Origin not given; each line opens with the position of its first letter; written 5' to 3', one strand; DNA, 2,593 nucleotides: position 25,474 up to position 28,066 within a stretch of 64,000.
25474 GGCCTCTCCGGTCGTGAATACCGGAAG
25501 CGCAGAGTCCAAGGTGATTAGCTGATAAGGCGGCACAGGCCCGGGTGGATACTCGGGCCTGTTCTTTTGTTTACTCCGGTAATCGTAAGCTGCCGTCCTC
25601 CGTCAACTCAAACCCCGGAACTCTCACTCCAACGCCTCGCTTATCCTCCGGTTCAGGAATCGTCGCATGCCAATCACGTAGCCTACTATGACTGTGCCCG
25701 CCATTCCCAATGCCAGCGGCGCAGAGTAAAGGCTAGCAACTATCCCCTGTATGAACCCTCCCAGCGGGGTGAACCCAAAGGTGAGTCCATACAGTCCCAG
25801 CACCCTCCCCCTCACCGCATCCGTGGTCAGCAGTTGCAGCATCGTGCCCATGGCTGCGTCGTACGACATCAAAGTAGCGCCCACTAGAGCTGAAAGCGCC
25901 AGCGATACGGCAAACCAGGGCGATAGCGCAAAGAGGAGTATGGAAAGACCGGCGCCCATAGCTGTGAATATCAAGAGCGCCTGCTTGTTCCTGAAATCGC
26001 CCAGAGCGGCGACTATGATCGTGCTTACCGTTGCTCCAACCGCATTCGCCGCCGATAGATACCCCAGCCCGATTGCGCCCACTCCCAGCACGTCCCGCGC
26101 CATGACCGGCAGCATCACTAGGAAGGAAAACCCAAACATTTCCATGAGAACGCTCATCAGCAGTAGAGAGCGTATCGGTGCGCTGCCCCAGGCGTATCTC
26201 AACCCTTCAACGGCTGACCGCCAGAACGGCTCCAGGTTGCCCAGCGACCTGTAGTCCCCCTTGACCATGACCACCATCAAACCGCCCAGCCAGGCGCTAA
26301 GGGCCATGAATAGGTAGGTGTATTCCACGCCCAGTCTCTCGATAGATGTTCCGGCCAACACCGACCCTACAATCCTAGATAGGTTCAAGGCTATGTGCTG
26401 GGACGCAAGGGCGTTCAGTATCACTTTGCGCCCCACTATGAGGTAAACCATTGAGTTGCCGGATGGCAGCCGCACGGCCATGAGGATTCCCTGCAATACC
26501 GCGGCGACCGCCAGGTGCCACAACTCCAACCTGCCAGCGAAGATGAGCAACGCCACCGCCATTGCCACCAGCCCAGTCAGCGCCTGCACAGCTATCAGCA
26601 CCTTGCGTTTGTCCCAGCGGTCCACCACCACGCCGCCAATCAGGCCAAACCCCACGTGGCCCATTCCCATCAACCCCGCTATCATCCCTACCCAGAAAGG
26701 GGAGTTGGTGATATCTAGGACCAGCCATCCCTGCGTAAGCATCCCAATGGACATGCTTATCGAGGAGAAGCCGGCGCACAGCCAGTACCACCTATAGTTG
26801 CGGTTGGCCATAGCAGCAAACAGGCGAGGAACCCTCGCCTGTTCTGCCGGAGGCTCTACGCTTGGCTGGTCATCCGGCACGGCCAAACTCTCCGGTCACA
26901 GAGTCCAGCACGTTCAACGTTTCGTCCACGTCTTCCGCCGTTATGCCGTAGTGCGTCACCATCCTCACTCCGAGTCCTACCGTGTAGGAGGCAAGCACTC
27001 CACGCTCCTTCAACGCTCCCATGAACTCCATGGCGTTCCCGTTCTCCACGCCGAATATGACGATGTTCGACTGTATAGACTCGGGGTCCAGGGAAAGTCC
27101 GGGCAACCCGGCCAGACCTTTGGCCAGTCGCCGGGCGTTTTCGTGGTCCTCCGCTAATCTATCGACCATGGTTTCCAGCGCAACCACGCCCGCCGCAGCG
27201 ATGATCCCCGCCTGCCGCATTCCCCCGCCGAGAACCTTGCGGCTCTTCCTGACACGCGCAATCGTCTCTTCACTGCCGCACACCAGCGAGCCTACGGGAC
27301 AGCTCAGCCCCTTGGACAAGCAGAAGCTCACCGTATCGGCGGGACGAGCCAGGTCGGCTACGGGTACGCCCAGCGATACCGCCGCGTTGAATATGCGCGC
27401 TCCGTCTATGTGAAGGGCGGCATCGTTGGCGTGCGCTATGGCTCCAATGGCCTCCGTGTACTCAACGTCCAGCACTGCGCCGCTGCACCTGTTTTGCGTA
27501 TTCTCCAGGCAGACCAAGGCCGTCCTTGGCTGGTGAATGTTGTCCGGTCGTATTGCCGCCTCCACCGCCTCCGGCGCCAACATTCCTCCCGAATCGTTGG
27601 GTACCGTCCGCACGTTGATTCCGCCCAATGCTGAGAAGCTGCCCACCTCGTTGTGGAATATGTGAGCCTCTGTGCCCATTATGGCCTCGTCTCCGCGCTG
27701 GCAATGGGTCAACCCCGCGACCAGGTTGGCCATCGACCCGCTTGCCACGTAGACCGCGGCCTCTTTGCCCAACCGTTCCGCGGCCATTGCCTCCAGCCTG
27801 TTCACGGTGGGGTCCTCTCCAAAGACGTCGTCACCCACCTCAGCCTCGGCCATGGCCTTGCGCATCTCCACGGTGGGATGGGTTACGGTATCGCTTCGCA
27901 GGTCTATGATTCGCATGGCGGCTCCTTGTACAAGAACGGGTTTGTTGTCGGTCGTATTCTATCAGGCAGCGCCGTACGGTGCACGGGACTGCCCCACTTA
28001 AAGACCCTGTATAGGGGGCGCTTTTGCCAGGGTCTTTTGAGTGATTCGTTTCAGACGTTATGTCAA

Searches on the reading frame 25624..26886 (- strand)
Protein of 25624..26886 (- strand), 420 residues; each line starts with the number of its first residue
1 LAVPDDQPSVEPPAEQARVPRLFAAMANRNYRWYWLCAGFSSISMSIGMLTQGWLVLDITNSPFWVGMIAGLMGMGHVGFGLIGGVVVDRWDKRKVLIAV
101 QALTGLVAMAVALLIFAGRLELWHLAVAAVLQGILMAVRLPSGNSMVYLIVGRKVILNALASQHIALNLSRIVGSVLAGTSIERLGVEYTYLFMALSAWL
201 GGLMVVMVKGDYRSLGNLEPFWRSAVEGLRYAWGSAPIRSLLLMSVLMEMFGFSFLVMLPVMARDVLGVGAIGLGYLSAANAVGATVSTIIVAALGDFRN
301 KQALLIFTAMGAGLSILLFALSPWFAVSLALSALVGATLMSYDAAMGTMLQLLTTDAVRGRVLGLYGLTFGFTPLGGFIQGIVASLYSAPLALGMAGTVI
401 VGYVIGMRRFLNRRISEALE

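Call 13: search_protein_families(library=pfam, proteins=[window:25624-26886:-])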
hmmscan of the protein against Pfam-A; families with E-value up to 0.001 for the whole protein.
window:25624-26886:- (420 aa): 2 families
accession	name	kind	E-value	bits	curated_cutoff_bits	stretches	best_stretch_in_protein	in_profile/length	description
PF05977.19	MFS_3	-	2.4e-39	135.6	27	1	23-407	4-391/524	Transmembrane secretion effector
PF07690.21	MFS_1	-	4.6e-27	95.3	33.4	2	35-372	2-341/347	Major Facilitator Superfamily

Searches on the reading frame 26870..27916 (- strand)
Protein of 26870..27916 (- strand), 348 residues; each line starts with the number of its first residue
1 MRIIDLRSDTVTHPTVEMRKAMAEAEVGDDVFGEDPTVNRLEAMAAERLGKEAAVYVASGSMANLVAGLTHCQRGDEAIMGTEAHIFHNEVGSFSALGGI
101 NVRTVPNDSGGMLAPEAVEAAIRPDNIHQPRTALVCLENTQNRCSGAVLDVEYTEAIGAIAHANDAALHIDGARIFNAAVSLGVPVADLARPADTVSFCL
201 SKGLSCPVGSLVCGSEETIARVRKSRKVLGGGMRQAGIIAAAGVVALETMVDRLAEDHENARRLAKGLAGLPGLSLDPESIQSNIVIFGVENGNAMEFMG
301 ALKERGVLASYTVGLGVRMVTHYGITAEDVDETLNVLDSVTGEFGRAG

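Call 13: search_protein_families(library=pfam, proteins=[window:26870-27916:-])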
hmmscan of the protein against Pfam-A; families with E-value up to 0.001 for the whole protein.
window:26870-27916:- (348 aa): 5 families
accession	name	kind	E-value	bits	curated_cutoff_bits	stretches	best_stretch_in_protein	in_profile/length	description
PF01212.27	Beta_elim_lyase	-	9.9e-105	350.4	27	1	5-287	1-284/288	Beta-eliminating lyase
PF00155.27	Aminotran_1_2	-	5.5e-09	36.1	19.7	1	17-311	21-332/361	Aminotransferase class I and II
PF00266.25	Aminotran_5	-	4.2e-08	33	21.5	1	64-223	75-222/371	Aminotransferase class-V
PF01041.23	DegT_DnrJ_EryC1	-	5.7e-08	32.8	19.8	1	30-310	18-304/360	DegT/DnrJ/EryC1/StrS aminotransferase family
PF01053.26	Cys_Met_Meta_PP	-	1.4e-06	27.6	27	1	35-270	51-268/381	Cys/Met metabolism PLP-dependent enzyme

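Call 38: find_homologous_proteins(query=window:26870-27916:-, max_evalue=1e-80)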
Query window:26870-27916:- (348 aa): 7947 proteins with E <= 1e-80 among 8000 candidates; the best 120 are listed.
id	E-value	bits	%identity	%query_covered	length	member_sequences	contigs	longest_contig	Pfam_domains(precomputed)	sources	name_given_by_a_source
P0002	4.9e-207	705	93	100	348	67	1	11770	PF00155.28,PF00266.26,PF01212.28,PF01041.24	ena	-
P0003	7.2e-176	602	81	100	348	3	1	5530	PF00155.28,PF01212.28,PF01041.24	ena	-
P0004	6.4e-174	596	80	100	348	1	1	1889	PF00155.28,PF01212.28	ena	-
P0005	1.4e-172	591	79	100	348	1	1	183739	PF00155.28,PF01212.28,PF01053.27,PF01041.24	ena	-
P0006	5.9e-171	586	78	100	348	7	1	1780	PF00155.28,PF01212.28,PF01053.27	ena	-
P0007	1.1e-169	582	78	100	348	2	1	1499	PF00155.28,PF00266.26,PF01212.28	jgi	-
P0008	3.0e-165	567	75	98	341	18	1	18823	PF00266.26,PF01212.28,PF01041.24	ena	-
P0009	1.8e-164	565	76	100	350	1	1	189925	PF00155.28,PF00266.26,PF01212.28,PF01053.27,PF01041.24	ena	-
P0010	1.1e-163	562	75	100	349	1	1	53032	PF00155.28,PF00266.26,PF01212.28,PF01053.27,PF01041.24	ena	-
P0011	1.2e-162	559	76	100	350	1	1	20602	PF00155.28,PF00266.26,PF01212.28,PF01053.27,PF01041.24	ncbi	ncbi:low-specificity L-threonine aldolase [Chloroflexota bacterium]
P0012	2.7e-162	558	75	98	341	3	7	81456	PF00266.26,PF01212.28,PF01041.24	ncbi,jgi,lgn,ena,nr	ncbi:MAG: threonine aldolase [Chloroflexi bacterium]|jgi:threonine aldolase|nr:MAG: threonine aldola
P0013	2.0e-161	555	74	100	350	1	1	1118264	PF00155.28,PF00266.26,PF01212.28,PF01053.27,PF01041.24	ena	-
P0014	2.7e-160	551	73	100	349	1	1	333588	PF00155.28,PF00266.26,PF01212.28,PF01053.27,PF01041.24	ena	-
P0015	2.8e-158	544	73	100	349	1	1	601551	PF00155.28,PF00266.26,PF01212.28,PF01053.27,PF01041.24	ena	-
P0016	3.9e-158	544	74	100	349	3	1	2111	PF00155.28,PF00266.26,PF01212.28,PF01041.24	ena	-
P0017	9.0e-158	543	74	100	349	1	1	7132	PF00155.28,PF00266.26,PF01212.28,PF01053.27,PF01041.24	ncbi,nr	ncbi:MAG: low-specificity L-threonine aldolase [Chloroflexi bacterium]|nr:low-specificity L-threonin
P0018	4.8e-157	540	74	98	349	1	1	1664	PF00155.28,PF00266.26,PF01212.28,PF01053.27,PF01041.24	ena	-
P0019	6.8e-157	540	74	100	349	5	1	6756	PF00155.28,PF00266.26,PF01212.28,PF01041.24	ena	-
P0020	8.5e-157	540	74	100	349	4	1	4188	PF00155.28,PF00266.26,PF01212.28,PF01041.24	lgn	-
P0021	1.6e-156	539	73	100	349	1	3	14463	PF00155.28,PF00266.26,PF01212.28,PF01041.24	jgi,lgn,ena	-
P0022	3.5e-156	538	74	98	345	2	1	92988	PF00155.28,PF00266.26,PF01212.28,PF01053.27,PF01041.24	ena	-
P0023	4.7e-156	537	74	99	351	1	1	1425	PF01212.28,PF01041.24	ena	-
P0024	5.6e-156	537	72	99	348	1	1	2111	PF00155.28,PF00266.26,PF01212.28,PF01053.27,PF01041.24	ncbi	ncbi:MAG: low-specificity L-threonine aldolase [Chloroflexota bacterium]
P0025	7.5e-156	536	73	100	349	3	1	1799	PF00155.28,PF00266.26,PF01212.28,PF01041.24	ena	-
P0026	1.2e-155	536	73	100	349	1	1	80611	PF00155.28,PF00266.26,PF01212.28,PF01041.24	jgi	-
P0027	1.3e-155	536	73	100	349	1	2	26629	PF00155.28,PF00266.26,PF01212.28,PF01041.24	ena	-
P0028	1.8e-155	535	73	99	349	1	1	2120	PF00155.28,PF01212.28,PF01053.27,PF01041.24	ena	-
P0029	3.2e-155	534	73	100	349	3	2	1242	PF00155.28,PF00266.26,PF01212.28,PF01053.27,PF01041.24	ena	-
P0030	4.0e-155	534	74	99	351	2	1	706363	PF00266.26,PF01212.28,PF01053.27,PF01041.24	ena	-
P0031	9.7e-155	533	73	99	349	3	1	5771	PF00155.28,PF01212.28,PF01053.27,PF01041.24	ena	-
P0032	1.2e-154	532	73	100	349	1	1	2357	PF00155.28,PF00266.26,PF01212.28,PF01041.24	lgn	-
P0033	2.2e-154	532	72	100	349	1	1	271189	PF00155.28,PF00266.26,PF01212.28,PF01053.27,PF01041.24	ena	-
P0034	3.3e-154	531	72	99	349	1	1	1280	PF00155.28,PF00266.26,PF01212.28,PF01053.27,PF01041.24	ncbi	-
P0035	5.2e-154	530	73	99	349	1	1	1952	PF00155.28,PF01212.28,PF01053.27,PF01041.24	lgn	-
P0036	6.3e-154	530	74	98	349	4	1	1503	PF00155.28,PF01212.28,PF01053.27,PF01041.24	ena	-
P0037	8.0e-154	530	71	98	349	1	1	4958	PF00155.28,PF00266.26,PF01212.28,PF01053.27,PF01041.24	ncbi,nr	ncbi:MAG: low-specificity L-threonine aldolase [Chloroflexi bacterium]|nr:low-specificity L-threonin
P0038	4.2e-153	527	72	99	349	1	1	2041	PF00155.28,PF01212.28,PF01053.27,PF01041.24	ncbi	-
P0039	4.7e-153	527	72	99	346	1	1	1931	PF00155.28,PF01212.28,PF01053.27,PF01041.24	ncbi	-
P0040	7.7e-153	527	71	100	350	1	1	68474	PF00155.28,PF00266.26,PF01212.28,PF01041.24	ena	-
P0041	2.6e-152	525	72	100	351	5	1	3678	PF00155.28,PF00266.26,PF01212.28,PF01053.27,PF01041.24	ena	-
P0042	2.1e-151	522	70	100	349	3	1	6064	PF00155.28,PF00266.26,PF01212.28,PF01053.27,PF01041.24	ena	-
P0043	2.5e-151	522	71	98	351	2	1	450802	PF00266.26,PF01212.28,PF01053.27,PF01041.24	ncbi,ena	-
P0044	2.9e-151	521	71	99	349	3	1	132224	PF00155.28,PF01212.28,PF01053.27,PF01041.24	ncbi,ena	-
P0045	4.3e-150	518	72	100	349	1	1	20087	PF00155.28,PF00266.26,PF01212.28,PF01053.27,PF01041.24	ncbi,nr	ncbi:MAG: low-specificity L-threonine aldolase [Chloroflexi bacterium]|nr:low-specificity L-threonin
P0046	5.0e-150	517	70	98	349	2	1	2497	PF00155.28,PF00266.26,PF01212.28,PF01053.27,PF01041.24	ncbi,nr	ncbi:MAG: low-specificity L-threonine aldolase [Chloroflexi bacterium]|nr:low-specificity L-threonin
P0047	1.4e-149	516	69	98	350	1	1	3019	PF00155.28,PF00266.26,PF01212.28,PF01053.27,PF01041.24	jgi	jgi:threonine aldolase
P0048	2.4e-148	512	70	98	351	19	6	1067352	PF00155.28,PF00266.26,PF01212.28,PF01053.27,PF01041.24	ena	-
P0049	4.3e-148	511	74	89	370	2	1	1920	PF00155.28,PF00266.26,PF01212.28,PF01053.27,PF01041.24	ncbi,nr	ncbi:MAG: GntG family PLP-dependent aldolase, partial [Acidimicrobiales bacterium]|nr:GntG family PL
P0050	5.8e-148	511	70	99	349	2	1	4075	PF00155.28,PF01212.28,PF01053.27,PF01041.24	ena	-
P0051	1.3e-147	509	70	99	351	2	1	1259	PF00155.28,PF00266.26,PF01212.28,PF01053.27,PF01041.24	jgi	-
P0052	9.5e-147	507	68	97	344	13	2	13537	PF00155.28,PF00266.26,PF01212.28,PF01053.27,PF01041.24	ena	-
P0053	2.7e-146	505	-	-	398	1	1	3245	PF00155.28,PF00266.26,PF01212.28,PF01041.24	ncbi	-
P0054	4.4e-146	504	68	97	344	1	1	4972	PF00155.28,PF00266.26,PF01212.28,PF01053.27,PF01041.24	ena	-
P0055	3.5e-145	501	68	100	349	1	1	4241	PF00155.28,PF00266.26,PF01212.28,PF01053.27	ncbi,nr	ncbi:MAG: aminotransferase class I/II-fold pyridoxal phosphate-dependent enzyme [Chloroflexi bacteri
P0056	8.6e-145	500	68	99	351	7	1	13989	PF00155.28,PF01212.28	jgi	jgi:threonine aldolase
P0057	1.5e-144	499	70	97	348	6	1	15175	PF00155.28,PF01212.28,PF01041.24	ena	-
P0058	1.8e-144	499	73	93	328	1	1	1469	PF00155.28,PF01212.28,PF01053.27,PF01041.24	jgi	-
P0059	2.1e-143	496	66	100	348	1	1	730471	PF00155.28,PF00266.26,PF01212.28,PF01053.27,PF01041.24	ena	-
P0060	4.7e-143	494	66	99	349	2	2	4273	PF00155.28,PF00266.26,PF01212.28,PF01041.24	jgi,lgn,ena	-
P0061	7.1e-143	494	66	98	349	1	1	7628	PF00155.28,PF00266.26,PF01212.28,PF01053.27,PF01041.24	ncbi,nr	ncbi:L-allo-threonine aldolase [bacterium HR23]|nr:L-allo-threonine aldolase [bacterium HR23]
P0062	8.5e-143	494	67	97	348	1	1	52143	PF00155.28,PF00266.26,PF01212.28,PF01053.27,PF01041.24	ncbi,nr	ncbi:MAG: low-specificity L-threonine aldolase [Chloroflexi bacterium]|nr:low-specificity L-threonin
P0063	8.4e-142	490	66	97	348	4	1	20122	PF00155.28,PF00266.26,PF01212.28,PF01041.24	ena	-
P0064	1.8e-141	489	65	100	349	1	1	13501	PF00155.28,PF00266.26,PF01212.28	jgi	jgi:threonine aldolase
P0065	2.4e-141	489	66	98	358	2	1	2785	PF00155.28,PF00266.26,PF01212.28,PF01053.27,PF01041.24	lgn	-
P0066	1.4e-140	486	66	98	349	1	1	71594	PF00155.28,PF00266.26,PF01212.28,PF01053.27,PF01041.24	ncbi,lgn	ncbi:MAG: low-specificity L-threonine aldolase [Dehalococcoidia bacterium]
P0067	2.0e-140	486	66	98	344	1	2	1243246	PF00155.28,PF00266.26,PF01212.28,PF01053.27,PF01041.24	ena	-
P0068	6.9e-140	484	66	98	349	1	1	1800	PF00155.28,PF00266.26,PF01212.28,PF01041.24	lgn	-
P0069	9.5e-140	484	63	99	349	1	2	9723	PF00155.28,PF00266.26,PF01212.28,PF01053.27,PF01041.24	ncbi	-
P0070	1.0e-139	483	67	98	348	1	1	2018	PF00155.28,PF01212.28,PF01053.27,PF01041.24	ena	-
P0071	1.2e-139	483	66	96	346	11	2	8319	PF00155.28,PF00266.26,PF01212.28,PF01041.24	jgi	jgi:threonine aldolase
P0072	5.4e-139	481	65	99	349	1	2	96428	PF00155.28,PF00266.26,PF01212.28,PF01041.24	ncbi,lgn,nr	ncbi:MAG: low-specificity L-threonine aldolase [Dehalococcoidia bacterium]|nr:low-specificity L-thre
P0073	1.4e-138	480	65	98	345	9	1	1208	PF00155.28,PF01212.28,PF01053.27,PF01041.24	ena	-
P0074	1.8e-138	479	68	95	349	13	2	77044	PF00155.28,PF00266.26,PF01212.28,PF01041.24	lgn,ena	-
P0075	8.0e-138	477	67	98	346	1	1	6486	PF00155.28,PF00266.26,PF01212.28,PF01041.24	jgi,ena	jgi:threonine aldolase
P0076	1.6e-137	476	65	98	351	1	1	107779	PF00155.28,PF00266.26,PF01212.28,PF01053.27,PF01041.24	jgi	jgi:threonine aldolase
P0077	1.6e-137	476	65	96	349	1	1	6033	PF00155.28,PF00266.26,PF01212.28,PF01053.27,PF01041.24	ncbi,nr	ncbi:MAG: low-specificity L-threonine aldolase [Chloroflexi bacterium]|nr:low-specificity L-threonin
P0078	1.8e-137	476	63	99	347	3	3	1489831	PF00155.28,PF00266.26,PF01212.28,PF01053.27,PF01041.24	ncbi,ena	-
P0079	3.3e-137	475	67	98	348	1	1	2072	PF00155.28,PF00266.26,PF01212.28,PF01053.27,PF01041.24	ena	-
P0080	4.4e-136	471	63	100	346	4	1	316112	PF00155.28,PF00266.26,PF01212.28,PF01053.27,PF01041.24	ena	-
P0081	5.0e-136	471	62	99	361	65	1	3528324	PF00155.28,PF00266.26,PF01212.28,PF01053.27,PF01041.24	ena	-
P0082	5.5e-136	471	64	97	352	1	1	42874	PF00155.28,PF00266.26,PF01212.28,PF01041.24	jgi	-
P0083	7.5e-136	471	63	98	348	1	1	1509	PF00155.28,PF00266.26,PF01212.28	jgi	-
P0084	9.8e-136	470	66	96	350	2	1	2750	PF00155.28,PF00266.26,PF01212.28,PF01053.27,PF01041.24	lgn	-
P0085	1.1e-135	470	67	96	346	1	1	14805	PF00155.28,PF00266.26,PF01212.28,PF01053.27,PF01041.24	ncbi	-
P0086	1.7e-135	470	63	99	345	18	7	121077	PF00155.28,PF00266.26,PF01212.28,PF01041.24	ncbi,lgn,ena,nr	ncbi:MAG: low-specificity L-threonine aldolase [SAR202 cluster bacterium]|nr:low-specificity L-threo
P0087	5.3e-135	468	65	100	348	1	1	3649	PF00155.28,PF01212.28,PF01041.24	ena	-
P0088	1.8e-134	466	61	99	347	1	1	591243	PF00155.28,PF00266.26,PF01212.28,PF01041.24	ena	-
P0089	2.0e-134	466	65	97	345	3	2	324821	PF00155.28,PF00266.26,PF01212.28,PF01053.27,PF01041.24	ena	-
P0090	2.6e-134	466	65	97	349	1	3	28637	PF00155.28,PF00266.26,PF01212.28,PF01053.27,PF01041.24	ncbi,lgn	-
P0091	2.7e-134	466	67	96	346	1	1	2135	PF00155.28,PF00266.26,PF01212.28,PF01053.27,PF01041.24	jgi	-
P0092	4.0e-134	465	64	96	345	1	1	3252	PF00155.28,PF00266.26,PF01212.28,PF01053.27,PF01041.24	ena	-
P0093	5.9e-134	464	66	96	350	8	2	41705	PF00155.28,PF00266.26,PF01212.28,PF01053.27,PF01041.24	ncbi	-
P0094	8.9e-134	464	63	99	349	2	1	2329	PF00155.28,PF00266.26,PF01212.28,PF01053.27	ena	-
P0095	1.4e-133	463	65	96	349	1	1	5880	PF00155.28,PF00266.26,PF01212.28,PF01053.27,PF01041.24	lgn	-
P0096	1.4e-133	463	62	99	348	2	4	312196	PF00155.28,PF00266.26,PF01212.28,PF01053.27,PF01041.24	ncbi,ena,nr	ncbi:MAG: low-specificity L-threonine aldolase [Chloroflexota bacterium]|nr:low-specificity L-threon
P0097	1.6e-133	463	66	96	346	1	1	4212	PF00155.28,PF00266.26,PF01212.28,PF01041.24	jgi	jgi:threonine aldolase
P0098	2.8e-133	462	65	96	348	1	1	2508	PF00155.28,PF00266.26,PF01212.28,PF01041.24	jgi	-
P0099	5.7e-133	461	64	97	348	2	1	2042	PF00155.28,PF01212.28,PF01041.24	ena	-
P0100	6.7e-133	461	62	99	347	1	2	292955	PF00155.28,PF00266.26,PF01212.28,PF01053.27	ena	-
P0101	9.8e-133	460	62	100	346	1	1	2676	PF00155.28,PF00266.26,PF01212.28,PF01053.27,PF01041.24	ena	-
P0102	1.1e-132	460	62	100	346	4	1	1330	PF00155.28,PF00266.26,PF01212.28,PF01053.27,PF01041.24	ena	-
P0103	1.1e-132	460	64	97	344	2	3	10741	PF00155.28,PF00266.26,PF01212.28,PF01041.24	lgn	-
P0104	1.1e-132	460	65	96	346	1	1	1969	PF00155.28,PF00266.26,PF01212.28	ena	-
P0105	1.6e-132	460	61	100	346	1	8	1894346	PF00155.28,PF00266.26,PF01212.28,PF01053.27,PF01041.24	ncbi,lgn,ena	-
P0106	1.7e-132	460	61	99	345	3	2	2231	PF00155.28,PF00266.26,PF01212.28,PF01041.24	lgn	-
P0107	1.8e-132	460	62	98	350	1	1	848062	PF00155.28,PF01212.28,PF01053.27,PF01041.24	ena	-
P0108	1.9e-132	460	65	96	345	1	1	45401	PF00155.28,PF00266.26,PF01212.28,PF01041.24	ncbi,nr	ncbi:MAG: threonine aldolase [Chloroflexi bacterium RBG_16_68_14]|nr:MAG: threonine aldolase [Chloro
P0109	2.1e-132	459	64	96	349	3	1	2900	PF00155.28,PF00266.26,PF01212.28,PF01053.27,PF01041.24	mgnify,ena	mgnify:CR=1 FL=1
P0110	2.3e-132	459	67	96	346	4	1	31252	PF00155.28,PF00266.26,PF01212.28,PF01053.27,PF01041.24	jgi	jgi:threonine aldolase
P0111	2.8e-132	459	61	100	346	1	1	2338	PF00155.28,PF00266.26,PF01212.28,PF01053.27,PF01041.24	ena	-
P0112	3.2e-132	459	60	100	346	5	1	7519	PF00155.28,PF00266.26,PF01212.28,PF01053.27,PF01041.24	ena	-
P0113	3.9e-132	458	61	100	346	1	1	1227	PF00155.28,PF00266.26,PF01212.28,PF01053.27,PF01041.24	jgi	jgi:threonine aldolase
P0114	4.6e-132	458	66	96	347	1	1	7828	PF00155.28,PF00266.26,PF01212.28,PF01053.27,PF01041.24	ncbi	-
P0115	4.7e-132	458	64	96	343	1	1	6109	PF00155.28,PF01212.28,PF01041.24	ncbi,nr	ncbi:MAG: low-specificity L-threonine aldolase [Chloroflexi bacterium]|nr:low-specificity L-threonin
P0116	4.8e-132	458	66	96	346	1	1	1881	PF00155.28,PF00266.26,PF01212.28,PF01053.27,PF01041.24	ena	-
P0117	4.8e-132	458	65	97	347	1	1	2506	PF00155.28,PF01212.28,PF01041.24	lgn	-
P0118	5.2e-132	458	62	99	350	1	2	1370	PF00155.28,PF01212.28,PF01053.27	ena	-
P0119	5.6e-132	458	63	99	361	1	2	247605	PF00155.28,PF00266.26,PF01212.28,PF01053.27,PF01041.24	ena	-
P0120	5.7e-132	458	64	98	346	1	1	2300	PF00155.28,PF00266.26,PF01212.28,PF01053.27,PF01041.24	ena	-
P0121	5.7e-132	458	61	99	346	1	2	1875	PF00155.28,PF00266.26,PF01212.28,PF01053.27,PF01041.24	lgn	-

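Call 39: find_encoding_contigs(protein=P0002, flank=10000, max_places=6)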
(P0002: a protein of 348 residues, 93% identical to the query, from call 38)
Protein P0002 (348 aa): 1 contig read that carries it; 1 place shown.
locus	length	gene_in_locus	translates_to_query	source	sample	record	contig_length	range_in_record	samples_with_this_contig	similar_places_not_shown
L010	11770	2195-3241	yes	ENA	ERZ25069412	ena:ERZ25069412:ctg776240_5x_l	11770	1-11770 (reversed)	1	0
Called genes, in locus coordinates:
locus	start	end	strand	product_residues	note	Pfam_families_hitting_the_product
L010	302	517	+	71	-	-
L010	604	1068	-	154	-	PF01252:Peptidase_A8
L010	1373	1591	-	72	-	-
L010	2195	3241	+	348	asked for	PF00155:Aminotran_1_2, PF01212:Beta_elim_lyase, PF01041:DegT_DnrJ_EryC1 (faint), PF00266:Aminotran_5 (faint)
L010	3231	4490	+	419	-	PF05977:MFS_3, PF07690:MFS_1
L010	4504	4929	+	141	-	PF00903:Glyoxalase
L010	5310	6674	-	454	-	PF05496:RuvB_N, PF13191:AAA_16 (faint), PF00004:AAA, PF16193:AAA_assoc_2, PF12002:MgsA_C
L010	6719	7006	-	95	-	PF01713:Smr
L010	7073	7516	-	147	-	PF02566:OsmC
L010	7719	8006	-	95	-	PF07045:DUF1330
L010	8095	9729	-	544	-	PF00860:Xan_ur_permease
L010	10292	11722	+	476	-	PF00860:Xan_ur_permease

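Call 40: find_encoding_contigs(protein=P0005, flank=10000, max_places=4)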
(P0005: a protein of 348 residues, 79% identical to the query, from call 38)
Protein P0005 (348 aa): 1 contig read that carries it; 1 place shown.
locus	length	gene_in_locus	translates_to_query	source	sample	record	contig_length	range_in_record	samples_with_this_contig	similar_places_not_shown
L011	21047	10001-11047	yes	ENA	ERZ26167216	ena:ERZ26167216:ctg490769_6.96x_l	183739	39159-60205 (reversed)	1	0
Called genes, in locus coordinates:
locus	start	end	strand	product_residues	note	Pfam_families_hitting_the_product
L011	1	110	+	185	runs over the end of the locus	PF07638:Sigma70_ECF (faint), PF04542:Sigma70_r2, PF08281:Sigma70_r4_2, PF04545:Sigma70_r4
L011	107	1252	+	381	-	-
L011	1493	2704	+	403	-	PF00872:Transposase_mut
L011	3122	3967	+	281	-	-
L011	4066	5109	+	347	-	-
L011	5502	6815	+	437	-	-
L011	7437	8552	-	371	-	PF01609:DDE_Tnp_1, PF13751:DDE_Tnp_1_6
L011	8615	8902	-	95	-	-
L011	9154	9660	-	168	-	PF00561:Abhydrolase_1 (weak), PF12146:Hydrolase_4 (weak), PF12697:Abhydrolase_6 (weak), PF20408:Abhydrolase_11 (weak)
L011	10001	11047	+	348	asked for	PF00155:Aminotran_1_2, PF01053:Cys_Met_Meta_PP (weak), PF01212:Beta_elim_lyase, PF01041:DegT_DnrJ_EryC1 (weak)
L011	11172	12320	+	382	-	PF05977:MFS_3, PF07690:MFS_1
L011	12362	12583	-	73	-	-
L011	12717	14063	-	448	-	PF05496:RuvB_N, PF13191:AAA_16 (faint), PF00004:AAA, PF07728:AAA_5 (faint), PF13173:AAA_14 (weak), PF16193:AAA_assoc_2, PF12002:MgsA_C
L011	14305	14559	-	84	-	PF01713:Smr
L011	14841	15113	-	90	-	PF02604:PhdYeFM_antitox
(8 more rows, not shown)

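Call 41: find_encoding_contigs(protein=P0003, flank=10000, max_places=4)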
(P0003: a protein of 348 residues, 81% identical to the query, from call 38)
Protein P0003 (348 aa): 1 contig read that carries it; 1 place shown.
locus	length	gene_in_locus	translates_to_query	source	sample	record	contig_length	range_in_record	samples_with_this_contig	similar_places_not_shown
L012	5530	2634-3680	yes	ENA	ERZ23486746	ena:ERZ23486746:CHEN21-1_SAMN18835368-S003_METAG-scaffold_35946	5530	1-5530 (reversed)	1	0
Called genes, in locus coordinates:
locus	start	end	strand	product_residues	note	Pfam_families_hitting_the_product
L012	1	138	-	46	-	?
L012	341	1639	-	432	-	PF03594:BenE, PF16983:MFS_MOT1 (weak)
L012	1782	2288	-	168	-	PF00561:Abhydrolase_1 (weak), PF12146:Hydrolase_4 (weak), PF12697:Abhydrolase_6, PF20408:Abhydrolase_11 (weak)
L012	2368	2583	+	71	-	-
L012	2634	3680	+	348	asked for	PF00155:Aminotran_1_2, PF01212:Beta_elim_lyase, PF01041:DegT_DnrJ_EryC1 (faint)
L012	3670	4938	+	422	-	PF05977:MFS_3, PF07690:MFS_1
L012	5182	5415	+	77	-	-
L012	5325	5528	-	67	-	?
